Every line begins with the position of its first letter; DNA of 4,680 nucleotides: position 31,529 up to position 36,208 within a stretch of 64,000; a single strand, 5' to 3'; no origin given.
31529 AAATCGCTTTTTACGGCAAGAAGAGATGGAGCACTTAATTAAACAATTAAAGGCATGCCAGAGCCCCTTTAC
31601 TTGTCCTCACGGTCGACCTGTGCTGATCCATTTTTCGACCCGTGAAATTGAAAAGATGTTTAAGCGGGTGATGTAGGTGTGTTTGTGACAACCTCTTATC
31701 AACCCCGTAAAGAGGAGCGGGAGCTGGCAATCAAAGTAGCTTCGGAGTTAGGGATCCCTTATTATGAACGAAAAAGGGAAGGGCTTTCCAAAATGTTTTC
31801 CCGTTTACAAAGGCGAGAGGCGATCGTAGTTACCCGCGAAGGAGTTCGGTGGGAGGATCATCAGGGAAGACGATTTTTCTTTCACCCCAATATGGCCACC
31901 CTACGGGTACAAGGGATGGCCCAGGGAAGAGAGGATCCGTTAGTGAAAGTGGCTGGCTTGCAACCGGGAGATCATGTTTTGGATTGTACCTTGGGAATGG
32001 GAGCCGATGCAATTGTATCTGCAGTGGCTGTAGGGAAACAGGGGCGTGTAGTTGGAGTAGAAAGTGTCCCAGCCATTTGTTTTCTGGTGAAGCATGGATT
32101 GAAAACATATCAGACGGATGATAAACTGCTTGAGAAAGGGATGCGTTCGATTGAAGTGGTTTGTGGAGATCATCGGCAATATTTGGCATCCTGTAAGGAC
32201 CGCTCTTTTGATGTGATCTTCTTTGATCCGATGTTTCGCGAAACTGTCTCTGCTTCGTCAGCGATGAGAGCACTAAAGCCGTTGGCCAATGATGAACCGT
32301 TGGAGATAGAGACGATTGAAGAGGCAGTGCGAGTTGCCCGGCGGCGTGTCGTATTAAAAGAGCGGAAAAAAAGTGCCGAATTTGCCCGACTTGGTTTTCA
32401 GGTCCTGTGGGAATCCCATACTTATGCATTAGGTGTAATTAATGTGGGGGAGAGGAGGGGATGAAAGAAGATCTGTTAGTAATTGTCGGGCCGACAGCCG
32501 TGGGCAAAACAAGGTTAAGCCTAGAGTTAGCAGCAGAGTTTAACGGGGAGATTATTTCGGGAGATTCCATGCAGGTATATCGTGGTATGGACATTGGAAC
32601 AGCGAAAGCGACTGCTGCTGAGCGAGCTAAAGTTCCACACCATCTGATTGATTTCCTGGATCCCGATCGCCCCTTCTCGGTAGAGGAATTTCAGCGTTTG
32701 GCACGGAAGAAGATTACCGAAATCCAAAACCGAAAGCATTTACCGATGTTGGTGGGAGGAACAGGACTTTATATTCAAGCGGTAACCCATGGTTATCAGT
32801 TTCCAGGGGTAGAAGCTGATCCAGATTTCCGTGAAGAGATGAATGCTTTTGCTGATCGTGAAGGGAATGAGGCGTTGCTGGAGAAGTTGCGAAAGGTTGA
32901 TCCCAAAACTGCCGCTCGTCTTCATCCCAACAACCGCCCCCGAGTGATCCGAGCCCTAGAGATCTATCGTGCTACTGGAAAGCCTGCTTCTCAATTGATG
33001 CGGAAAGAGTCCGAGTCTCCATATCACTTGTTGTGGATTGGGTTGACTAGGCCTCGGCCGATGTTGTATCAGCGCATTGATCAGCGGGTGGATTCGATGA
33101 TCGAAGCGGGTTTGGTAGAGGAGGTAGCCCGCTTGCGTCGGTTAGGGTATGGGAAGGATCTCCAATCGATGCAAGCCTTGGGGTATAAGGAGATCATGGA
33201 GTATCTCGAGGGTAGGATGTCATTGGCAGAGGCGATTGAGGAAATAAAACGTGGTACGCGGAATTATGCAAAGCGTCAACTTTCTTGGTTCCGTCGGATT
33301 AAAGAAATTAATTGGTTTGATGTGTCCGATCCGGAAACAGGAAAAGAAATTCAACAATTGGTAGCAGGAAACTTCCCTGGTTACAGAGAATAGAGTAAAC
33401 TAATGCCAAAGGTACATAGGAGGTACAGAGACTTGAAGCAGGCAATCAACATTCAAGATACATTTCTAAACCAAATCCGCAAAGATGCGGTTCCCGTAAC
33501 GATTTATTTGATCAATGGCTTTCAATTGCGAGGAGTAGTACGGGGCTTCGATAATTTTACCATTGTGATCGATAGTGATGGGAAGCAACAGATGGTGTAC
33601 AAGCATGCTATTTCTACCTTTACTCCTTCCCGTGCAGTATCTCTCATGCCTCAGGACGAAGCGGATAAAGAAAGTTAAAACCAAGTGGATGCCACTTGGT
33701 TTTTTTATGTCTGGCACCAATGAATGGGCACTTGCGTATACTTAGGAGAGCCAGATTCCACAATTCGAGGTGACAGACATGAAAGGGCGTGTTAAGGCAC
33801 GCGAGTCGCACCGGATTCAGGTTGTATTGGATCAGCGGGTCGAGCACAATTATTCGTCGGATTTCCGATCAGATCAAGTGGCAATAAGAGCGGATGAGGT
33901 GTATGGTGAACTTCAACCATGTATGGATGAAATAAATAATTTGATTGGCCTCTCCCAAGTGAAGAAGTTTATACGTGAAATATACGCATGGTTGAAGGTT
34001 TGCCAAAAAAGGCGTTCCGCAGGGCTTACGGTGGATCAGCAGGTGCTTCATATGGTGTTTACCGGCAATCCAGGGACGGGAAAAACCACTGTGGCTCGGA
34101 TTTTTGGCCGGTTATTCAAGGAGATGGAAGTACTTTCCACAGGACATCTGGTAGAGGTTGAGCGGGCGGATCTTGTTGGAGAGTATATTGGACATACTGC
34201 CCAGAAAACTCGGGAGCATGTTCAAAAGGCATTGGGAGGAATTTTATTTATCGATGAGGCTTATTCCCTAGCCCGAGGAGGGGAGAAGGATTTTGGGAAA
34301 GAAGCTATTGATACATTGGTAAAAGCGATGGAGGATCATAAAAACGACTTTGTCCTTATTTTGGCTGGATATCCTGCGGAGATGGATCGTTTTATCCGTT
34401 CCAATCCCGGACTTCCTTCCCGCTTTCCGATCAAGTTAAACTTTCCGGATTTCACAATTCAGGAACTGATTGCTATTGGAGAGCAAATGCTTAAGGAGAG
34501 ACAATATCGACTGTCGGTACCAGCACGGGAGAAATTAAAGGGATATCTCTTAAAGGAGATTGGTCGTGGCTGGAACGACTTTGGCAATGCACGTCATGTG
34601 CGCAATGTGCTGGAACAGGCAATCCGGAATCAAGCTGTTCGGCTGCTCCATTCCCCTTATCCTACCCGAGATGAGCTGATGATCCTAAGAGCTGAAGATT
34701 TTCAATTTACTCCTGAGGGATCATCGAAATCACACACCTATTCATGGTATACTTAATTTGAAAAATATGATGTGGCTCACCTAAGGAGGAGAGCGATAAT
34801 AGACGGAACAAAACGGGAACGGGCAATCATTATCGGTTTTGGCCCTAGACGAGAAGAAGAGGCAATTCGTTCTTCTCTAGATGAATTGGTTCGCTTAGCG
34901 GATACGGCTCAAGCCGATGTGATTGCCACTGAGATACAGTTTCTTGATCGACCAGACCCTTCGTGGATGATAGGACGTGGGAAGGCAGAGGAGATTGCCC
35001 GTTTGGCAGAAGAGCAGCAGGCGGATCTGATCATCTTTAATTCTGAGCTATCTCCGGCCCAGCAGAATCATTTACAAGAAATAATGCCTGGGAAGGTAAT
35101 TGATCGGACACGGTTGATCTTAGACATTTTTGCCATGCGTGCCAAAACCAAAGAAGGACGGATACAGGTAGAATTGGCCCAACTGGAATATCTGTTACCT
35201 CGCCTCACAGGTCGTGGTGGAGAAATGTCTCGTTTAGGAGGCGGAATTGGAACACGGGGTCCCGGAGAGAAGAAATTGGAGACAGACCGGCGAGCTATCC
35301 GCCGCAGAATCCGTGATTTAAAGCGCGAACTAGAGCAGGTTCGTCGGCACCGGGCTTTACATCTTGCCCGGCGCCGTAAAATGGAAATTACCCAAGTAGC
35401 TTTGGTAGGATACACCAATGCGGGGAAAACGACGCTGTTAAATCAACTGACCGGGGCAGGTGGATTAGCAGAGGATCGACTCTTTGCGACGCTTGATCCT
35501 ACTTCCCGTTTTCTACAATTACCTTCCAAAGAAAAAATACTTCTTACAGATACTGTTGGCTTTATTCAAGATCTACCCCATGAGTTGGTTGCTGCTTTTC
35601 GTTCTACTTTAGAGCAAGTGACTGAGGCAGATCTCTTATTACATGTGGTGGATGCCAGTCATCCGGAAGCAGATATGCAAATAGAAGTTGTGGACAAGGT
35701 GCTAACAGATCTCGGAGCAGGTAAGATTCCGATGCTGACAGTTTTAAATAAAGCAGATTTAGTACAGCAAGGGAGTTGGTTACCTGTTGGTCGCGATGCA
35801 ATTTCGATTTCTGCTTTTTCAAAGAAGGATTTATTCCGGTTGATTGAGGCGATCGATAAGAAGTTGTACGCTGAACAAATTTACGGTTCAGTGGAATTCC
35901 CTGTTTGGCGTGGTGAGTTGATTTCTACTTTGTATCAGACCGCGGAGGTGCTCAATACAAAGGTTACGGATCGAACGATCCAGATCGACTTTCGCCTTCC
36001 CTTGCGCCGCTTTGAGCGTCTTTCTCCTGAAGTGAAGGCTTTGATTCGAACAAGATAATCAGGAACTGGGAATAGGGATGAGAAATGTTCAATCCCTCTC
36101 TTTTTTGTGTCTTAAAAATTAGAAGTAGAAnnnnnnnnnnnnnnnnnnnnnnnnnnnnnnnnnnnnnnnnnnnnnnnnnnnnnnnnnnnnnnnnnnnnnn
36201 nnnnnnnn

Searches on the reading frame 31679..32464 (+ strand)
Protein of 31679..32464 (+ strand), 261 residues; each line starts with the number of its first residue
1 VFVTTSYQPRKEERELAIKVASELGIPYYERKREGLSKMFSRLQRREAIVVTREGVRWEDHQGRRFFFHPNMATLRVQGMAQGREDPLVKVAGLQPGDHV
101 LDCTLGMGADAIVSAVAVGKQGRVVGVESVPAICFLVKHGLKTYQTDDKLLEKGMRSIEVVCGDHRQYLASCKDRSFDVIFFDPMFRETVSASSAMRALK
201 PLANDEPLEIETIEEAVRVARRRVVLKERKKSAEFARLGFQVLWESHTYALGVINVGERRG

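Call 47: search_protein_families(library=pfam, proteins=[window:31679-32464:+], max_evalue=0.00001)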
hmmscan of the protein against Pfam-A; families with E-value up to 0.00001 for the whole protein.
window:31679-32464:+ (261 aa): 2 families
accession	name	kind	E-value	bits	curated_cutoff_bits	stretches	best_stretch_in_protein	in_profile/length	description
PF04445.19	SAM_MT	-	7.3e-19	68.5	26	1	79-233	52-207/230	Putative SAM-dependent methyltransferase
PF01135.25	PCMT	-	8.2e-08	32.7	20.3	1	93-170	70-138/210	Protein-L-isoaspartate(D-aspartate) O-methyltransferase (PCMT)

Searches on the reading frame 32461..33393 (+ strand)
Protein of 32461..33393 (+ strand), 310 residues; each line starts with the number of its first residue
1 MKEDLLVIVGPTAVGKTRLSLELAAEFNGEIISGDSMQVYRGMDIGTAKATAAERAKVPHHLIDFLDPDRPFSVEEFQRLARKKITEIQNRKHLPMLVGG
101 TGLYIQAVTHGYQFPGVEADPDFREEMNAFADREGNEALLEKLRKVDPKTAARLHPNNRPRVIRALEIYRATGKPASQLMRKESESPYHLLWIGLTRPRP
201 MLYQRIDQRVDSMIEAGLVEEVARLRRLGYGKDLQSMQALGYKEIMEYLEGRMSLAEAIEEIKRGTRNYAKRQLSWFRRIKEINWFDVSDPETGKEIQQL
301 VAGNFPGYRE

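Call 47: search_protein_families(library=pfam, proteins=[window:32461-33393:+], max_evalue=0.00001)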
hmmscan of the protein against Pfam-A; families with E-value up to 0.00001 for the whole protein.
window:32461-33393:+ (310 aa): 2 families
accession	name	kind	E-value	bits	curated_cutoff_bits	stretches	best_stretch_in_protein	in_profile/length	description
PF01715.23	IPPT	-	5.7e-98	327.9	23.6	1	38-279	1-242/243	IPP transferase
PF01745.22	IPT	-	4.9e-06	26.6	20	0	5-56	3-54/233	Isopentenyl transferase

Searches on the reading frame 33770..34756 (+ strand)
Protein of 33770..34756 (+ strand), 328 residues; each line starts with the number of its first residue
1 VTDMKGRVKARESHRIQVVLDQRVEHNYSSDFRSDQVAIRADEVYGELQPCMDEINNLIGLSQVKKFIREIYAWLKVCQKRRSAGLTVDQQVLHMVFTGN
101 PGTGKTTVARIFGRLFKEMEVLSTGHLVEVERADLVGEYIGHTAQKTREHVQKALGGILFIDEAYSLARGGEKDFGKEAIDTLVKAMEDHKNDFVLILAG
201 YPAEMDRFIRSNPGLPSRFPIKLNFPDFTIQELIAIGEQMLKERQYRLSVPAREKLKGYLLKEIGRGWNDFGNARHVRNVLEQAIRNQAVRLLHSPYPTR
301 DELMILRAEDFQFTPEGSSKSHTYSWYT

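Call 47: search_protein_families(library=pfam, proteins=[window:33770-34756:+], max_evalue=0.00001)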
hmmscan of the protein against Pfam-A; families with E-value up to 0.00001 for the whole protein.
window:33770-34756:+ (328 aa): 3 families
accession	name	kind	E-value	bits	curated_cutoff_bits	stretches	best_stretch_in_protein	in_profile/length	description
PF17866.7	AAA_lid_6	-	2.8e-18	66.2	24.3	1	252-311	3-60/60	AAA lid domain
PF00004.35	AAA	-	4e-18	66.6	21.2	1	95-226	1-130/131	ATPase family associated with various cellular activities (AAA)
PF13401.12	AAA_22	-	1.5e-06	29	27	0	94-117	7-30/130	AAA domain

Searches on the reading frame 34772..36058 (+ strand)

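Call 47: search_protein_families(library=pfam, proteins=[window:34772-36058:+], max_evalue=0.00001)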
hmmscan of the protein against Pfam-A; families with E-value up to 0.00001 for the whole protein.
window:34772-36058:+ (428 aa): 4 families
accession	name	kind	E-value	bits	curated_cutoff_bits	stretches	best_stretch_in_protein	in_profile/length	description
PF16360.10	GTP-bdg_M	-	1.4e-31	109.3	29.5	1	123-201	1-79/79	GTP-binding GTPase Middle Region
PF13167.11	GTP-bdg_N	-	4.4e-31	107.7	25.4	1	34-121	2-89/89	GTP-binding GTPase N-terminal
PF01926.29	MMR_HSR1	-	1.9e-21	76.7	21.9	1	208-327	1-113/113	50S ribosome-binding GTPase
PF02421.24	FeoB_N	-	4.3e-07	30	27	1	208-333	2-120/156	Ferrous iron transport protein B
